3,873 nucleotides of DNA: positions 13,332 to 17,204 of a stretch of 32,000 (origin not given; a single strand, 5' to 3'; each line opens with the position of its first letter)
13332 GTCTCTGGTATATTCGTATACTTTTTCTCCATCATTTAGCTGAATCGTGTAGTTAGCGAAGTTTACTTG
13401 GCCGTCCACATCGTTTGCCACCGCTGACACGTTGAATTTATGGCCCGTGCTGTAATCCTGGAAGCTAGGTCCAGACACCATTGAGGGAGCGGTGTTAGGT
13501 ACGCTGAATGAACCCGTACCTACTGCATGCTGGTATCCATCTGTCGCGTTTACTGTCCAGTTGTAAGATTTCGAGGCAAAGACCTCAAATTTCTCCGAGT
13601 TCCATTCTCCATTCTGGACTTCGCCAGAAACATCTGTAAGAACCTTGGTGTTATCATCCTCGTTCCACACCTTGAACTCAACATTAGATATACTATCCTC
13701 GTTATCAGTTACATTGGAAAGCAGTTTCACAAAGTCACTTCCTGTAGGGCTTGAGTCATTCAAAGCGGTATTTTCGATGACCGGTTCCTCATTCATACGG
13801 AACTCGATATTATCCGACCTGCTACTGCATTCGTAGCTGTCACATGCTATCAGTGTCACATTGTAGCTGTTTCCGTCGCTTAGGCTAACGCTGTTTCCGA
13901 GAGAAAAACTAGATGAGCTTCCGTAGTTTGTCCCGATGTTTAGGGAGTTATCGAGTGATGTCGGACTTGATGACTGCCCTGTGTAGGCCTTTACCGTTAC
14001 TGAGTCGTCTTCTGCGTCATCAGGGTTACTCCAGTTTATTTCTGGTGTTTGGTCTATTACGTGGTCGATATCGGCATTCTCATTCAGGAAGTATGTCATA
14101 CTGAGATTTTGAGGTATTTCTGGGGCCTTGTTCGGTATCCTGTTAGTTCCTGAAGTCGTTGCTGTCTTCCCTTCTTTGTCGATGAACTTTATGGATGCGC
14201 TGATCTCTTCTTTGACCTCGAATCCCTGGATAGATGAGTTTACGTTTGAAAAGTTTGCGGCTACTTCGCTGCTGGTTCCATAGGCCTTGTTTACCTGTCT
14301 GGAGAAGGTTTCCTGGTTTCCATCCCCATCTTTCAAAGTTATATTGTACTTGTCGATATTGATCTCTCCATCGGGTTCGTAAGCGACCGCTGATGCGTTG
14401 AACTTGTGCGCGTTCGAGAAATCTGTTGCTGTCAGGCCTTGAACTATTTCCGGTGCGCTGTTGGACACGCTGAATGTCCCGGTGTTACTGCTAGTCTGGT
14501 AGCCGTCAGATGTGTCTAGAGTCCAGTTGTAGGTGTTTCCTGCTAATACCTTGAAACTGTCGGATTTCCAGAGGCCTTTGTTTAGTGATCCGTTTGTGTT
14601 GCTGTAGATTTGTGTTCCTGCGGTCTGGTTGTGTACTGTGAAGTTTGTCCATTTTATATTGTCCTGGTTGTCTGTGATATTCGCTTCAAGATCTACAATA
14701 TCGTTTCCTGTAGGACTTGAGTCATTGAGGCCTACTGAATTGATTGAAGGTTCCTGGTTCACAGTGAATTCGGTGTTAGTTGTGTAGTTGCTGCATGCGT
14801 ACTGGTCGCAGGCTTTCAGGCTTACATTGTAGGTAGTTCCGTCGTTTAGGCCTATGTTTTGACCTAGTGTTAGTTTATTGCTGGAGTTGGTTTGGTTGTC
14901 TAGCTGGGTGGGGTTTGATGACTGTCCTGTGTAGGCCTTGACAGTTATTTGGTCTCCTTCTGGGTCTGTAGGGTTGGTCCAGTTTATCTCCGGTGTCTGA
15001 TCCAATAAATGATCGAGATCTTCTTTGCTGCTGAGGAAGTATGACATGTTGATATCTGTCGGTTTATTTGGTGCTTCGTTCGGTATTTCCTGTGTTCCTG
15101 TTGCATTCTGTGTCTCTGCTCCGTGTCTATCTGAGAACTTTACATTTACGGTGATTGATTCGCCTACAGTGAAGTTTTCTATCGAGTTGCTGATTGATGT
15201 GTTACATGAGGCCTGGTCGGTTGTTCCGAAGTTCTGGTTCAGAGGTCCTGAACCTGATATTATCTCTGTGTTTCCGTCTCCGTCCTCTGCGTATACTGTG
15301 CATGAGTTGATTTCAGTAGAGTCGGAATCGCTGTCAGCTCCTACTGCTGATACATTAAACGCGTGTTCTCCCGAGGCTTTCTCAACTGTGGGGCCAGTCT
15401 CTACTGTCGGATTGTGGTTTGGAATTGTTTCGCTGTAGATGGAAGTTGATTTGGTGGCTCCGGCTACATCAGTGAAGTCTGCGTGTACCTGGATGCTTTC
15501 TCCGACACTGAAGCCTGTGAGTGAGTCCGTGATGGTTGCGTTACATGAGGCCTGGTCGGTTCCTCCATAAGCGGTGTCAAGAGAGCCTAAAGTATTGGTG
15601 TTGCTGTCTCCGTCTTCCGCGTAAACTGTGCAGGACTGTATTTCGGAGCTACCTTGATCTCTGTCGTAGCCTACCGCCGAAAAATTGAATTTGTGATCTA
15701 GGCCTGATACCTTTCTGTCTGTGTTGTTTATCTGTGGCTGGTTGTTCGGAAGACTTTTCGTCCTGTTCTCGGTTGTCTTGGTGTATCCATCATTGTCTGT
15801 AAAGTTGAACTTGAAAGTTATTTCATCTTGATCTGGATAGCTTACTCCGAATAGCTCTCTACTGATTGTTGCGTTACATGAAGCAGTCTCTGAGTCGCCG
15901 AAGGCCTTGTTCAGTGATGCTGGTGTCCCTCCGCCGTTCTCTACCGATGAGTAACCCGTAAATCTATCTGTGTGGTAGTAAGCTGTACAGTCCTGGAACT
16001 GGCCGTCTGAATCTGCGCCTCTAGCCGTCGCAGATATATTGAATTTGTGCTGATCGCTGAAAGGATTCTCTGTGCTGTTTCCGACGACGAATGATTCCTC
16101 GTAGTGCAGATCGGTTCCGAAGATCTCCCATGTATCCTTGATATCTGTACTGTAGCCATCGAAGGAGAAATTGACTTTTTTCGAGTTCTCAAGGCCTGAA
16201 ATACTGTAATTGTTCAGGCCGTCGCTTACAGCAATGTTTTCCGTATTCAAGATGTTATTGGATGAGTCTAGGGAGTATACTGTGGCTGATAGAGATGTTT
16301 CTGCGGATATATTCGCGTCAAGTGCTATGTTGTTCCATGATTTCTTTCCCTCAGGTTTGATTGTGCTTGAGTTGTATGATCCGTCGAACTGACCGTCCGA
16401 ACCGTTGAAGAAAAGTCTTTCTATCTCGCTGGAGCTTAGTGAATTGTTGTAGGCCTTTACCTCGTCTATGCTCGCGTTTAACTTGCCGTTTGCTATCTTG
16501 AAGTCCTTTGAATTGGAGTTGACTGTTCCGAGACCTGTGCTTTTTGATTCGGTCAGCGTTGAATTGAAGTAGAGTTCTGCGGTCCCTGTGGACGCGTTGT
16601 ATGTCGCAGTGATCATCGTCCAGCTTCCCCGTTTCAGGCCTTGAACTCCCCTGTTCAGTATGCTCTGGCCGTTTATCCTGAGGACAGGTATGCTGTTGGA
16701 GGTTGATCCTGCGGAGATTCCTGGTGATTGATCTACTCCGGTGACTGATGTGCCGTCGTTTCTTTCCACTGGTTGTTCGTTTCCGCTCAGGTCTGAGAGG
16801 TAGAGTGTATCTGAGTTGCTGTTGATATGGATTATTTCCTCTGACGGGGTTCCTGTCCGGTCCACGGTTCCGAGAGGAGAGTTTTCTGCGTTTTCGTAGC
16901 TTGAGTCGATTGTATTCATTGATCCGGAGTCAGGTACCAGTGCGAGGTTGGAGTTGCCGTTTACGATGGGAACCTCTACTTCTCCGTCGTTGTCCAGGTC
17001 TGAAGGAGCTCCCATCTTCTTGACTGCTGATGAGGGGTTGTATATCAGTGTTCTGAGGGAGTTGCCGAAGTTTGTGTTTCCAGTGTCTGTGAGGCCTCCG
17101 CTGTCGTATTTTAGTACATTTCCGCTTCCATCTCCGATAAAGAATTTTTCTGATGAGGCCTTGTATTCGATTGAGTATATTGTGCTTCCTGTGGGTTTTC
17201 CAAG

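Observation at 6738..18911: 4,057-aa surface protein: an uninterrupted 12.2-kb gene occupying 38% of the window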

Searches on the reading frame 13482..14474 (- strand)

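Call 14: search_protein_families(library=pfam, proteins=[window:13482-14474:-], max_evalue=5)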
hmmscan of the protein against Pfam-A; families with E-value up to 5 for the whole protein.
window:13482-14474:- (331 aa): 3 families
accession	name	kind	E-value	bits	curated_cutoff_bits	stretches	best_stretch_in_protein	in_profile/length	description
PF14466.11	PLCC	-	0.033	14.2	24.2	1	157-237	32-113/153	PLAT/LH2 and C2-like Ca2+-binding lipoprotein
PF03912.19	Psb28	-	0.047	14.4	25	1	63-138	20-90/106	Psb28 protein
PF07076.17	DUF1344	-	3.1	8.1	23.1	0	194-207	16-29/60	Protein of unknown function (DUF1344)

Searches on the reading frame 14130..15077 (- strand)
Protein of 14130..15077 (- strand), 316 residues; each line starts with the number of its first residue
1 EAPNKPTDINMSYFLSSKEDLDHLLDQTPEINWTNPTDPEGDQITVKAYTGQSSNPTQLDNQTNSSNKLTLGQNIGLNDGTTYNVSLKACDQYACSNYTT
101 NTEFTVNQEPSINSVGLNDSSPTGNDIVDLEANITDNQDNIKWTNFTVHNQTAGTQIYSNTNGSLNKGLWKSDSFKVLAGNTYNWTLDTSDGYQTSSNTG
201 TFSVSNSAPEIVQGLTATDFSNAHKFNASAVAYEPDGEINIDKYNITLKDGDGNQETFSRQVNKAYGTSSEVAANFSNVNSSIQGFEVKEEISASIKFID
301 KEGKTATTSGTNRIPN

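Call 64: predict_structure(alignment_id=A6)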
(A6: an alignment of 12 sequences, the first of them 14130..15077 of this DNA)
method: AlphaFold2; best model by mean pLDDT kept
length: 316 residues; sequences in the alignment: 12
mean_pLDDT: 85.5   pTM: 0.65
mean pLDDT of the five models: 85.5, 84.2, 83.5, 74.3, 68.6
residues with pLDDT >= 90: 142; 70-90: 151; 50-70: 12; < 50: 11
segments of 3 or more residues with pLDDT < 50: 13-23
pLDDT, mean of each block of 10 residues (from residue 1): 90 47 59 91 94 91 91 83 91 92 81 82 77 84 91 89 89 88 92 87 88 91 86 82 93 91 77 85 83 94 92 86
secondary structure, 60 per line:
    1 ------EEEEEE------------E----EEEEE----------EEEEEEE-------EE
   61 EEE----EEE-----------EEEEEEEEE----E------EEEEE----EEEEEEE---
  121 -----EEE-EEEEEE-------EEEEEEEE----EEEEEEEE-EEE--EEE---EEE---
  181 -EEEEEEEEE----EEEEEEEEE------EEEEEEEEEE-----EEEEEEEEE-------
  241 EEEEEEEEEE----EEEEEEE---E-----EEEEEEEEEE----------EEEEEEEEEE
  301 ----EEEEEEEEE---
elements in order: E7-12 E30-34 E45-51 E59-63 E68-70 E82-90 E102-106 E111-117 E126-128 E130-135 E143-150 E155-162 E164-166 E169-171 E175-177 E182-190 E195-203 E210-219 E225-233 E241-250 E255-261 E271-280 E291-300 E305-313

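Call 66: fold_search(model_id=the predicted structure, library=pdb)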
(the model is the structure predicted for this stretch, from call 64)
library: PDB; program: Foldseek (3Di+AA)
matches with E <= 10: 1921; with E <= 0.001: 323
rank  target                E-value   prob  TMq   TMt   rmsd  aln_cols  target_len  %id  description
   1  8dh9_A                1.5e-09  1.00  0.39  0.27  19.9       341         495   13  Leptin-bound leptin receptor complex-D3-D7 (released 2023-04-19)
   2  8peq_A                1.8e-09  1.00  0.38  0.42  11.7       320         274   13  Complex of diubiquitin-derived artificial binding protein (Affilin) variant Af2 with its target oncofetal fibronectin  (released 2024-06-26)
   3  4gh7_B                2.2e-09  1.00  0.31  0.34  12.5       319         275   14  Crystal structure of Anticalin N7A in complex with oncofetal fibronectin fragment Fn7B8 (released 2012-12-26)
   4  8peq_B                2.5e-09  1.00  0.39  0.43  11.3       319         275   14  Complex of diubiquitin-derived artificial binding protein (Affilin) variant Af2 with its target oncofetal fibronectin  (released 2024-06-26)
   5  3t1w                  6.1e-09  1.00  0.30  0.27  11.7       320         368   13  Structure of the four-domain fragment Fn7B89 of oncofetal fibronectin (released 2012-03-21)
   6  6mfa                  7.1e-09  1.00  0.26  0.23  26.9       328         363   18  Fragment of human fibronectin containing the 4th-7th type III domains (released 2019-09-18)
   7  8ave_B                7.8e-09  1.00  0.42  0.24  21.5       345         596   12  Human leptin in complex with the human LEP-R ectodomain fused to a C-terminal trimeric isoleucine GCN4 zipper (2:2 mod (released 2023-04-05)
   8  6tpw                  9.5e-09  1.00  0.33  0.29  12.8       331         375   14  Crystal structures of FNIII domain one through four of the human leucocyte common antigen-related protein ( LAR) (released 2020-05-13)
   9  4gh7_D                1.1e-08  1.00  0.34  0.37  11.3       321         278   14  Crystal structure of Anticalin N7A in complex with oncofetal fibronectin fragment Fn7B8 (released 2012-12-26)
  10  8bnq_A                1.6e-08  1.00  0.34  0.35  10.1       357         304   12  Crystal structure of the FnIII-tandem A84-A86 from the A-band of titin (released 2023-04-12)
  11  5e53_B                1.9e-08  1.00  0.36  0.38  14.6       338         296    8  Crystal structure of chicken CNTN1 FN1-FN3 domains (released 2016-08-31)
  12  5e53_D                2.1e-08  1.00  0.33  0.34  15.6       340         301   10  Crystal structure of chicken CNTN1 FN1-FN3 domains (released 2016-08-31)
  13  8dh9_B                2.2e-08  1.00  0.39  0.27  19.9       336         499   13  Leptin-bound leptin receptor complex-D3-D7 (released 2023-04-19)
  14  6xax_A                2.4e-08  1.00  0.34  0.37   9.4       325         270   12  Structure of a fragment of human fibronectin containing the 11th type III domain, extra domain A, and the 12th type II (released 2021-06-09)
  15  8bnq_B                2.6e-08  1.00  0.40  0.41   9.4       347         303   11  Crystal structure of the FnIII-tandem A84-A86 from the A-band of titin (released 2023-04-12)
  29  2yn3_A                5.9e-08  1.00  0.30  0.33  10.8       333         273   11  Structural insight into the giant calcium-binding adhesin SiiE: implications for the adhesion of Salmonella enterica t (released 2013-04-03)
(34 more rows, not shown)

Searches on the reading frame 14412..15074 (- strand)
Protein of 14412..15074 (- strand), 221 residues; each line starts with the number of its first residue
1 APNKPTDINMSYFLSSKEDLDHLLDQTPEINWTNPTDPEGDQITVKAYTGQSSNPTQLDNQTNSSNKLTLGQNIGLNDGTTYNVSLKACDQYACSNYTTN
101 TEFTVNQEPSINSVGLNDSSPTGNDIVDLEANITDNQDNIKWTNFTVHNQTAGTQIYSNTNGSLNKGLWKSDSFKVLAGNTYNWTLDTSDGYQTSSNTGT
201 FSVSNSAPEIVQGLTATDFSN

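Call 14: search_protein_families(library=pfam, proteins=[window:14412-15074:-], max_evalue=5)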
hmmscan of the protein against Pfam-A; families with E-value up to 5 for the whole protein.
window:14412-15074:- (221 aa): 2 families
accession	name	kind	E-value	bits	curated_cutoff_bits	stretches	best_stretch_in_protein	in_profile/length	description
PF06458.18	MucBP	-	0.033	15.4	23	2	157-202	6-52/63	MucBP domain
PF00041.27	fn3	-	0.12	13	25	1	29-92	17-72/84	Fibronectin type III domain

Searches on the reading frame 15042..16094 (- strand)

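Call 14: search_protein_families(library=pfam, proteins=[window:15042-16094:-], max_evalue=5)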
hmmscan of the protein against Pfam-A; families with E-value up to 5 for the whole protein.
window:15042-16094:- (351 aa): 2 families
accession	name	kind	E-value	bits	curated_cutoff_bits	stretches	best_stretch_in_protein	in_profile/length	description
PF01272.25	GreA_GreB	-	0.021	15.2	26.9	1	159-205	16-63/77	Transcription elongation factor, GreA/GreB, C-term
PF01245.26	Ribosomal_L19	-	0.29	11.5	22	0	299-333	9-43/111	Ribosomal protein L19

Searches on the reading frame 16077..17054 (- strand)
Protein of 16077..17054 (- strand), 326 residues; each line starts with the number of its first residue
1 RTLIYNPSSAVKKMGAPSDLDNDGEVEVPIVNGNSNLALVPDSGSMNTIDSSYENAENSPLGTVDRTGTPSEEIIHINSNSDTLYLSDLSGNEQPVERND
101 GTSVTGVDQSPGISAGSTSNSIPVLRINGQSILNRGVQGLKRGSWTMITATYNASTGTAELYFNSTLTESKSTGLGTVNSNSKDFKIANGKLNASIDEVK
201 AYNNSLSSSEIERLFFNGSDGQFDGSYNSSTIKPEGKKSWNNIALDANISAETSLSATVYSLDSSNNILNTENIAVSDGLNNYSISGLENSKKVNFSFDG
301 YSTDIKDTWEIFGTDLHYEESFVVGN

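Call 14: search_protein_families(library=pfam, proteins=[window:16077-17054:-], max_evalue=5)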
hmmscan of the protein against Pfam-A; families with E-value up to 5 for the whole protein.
window:16077-17054:- (326 aa): 1 family
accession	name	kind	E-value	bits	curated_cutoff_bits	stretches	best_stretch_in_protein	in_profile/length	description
PF13385.13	Laminin_G_3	-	3e-08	34.4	27.6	1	137-211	73-150/151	Concanavalin A-like lectin/glucanases superfamily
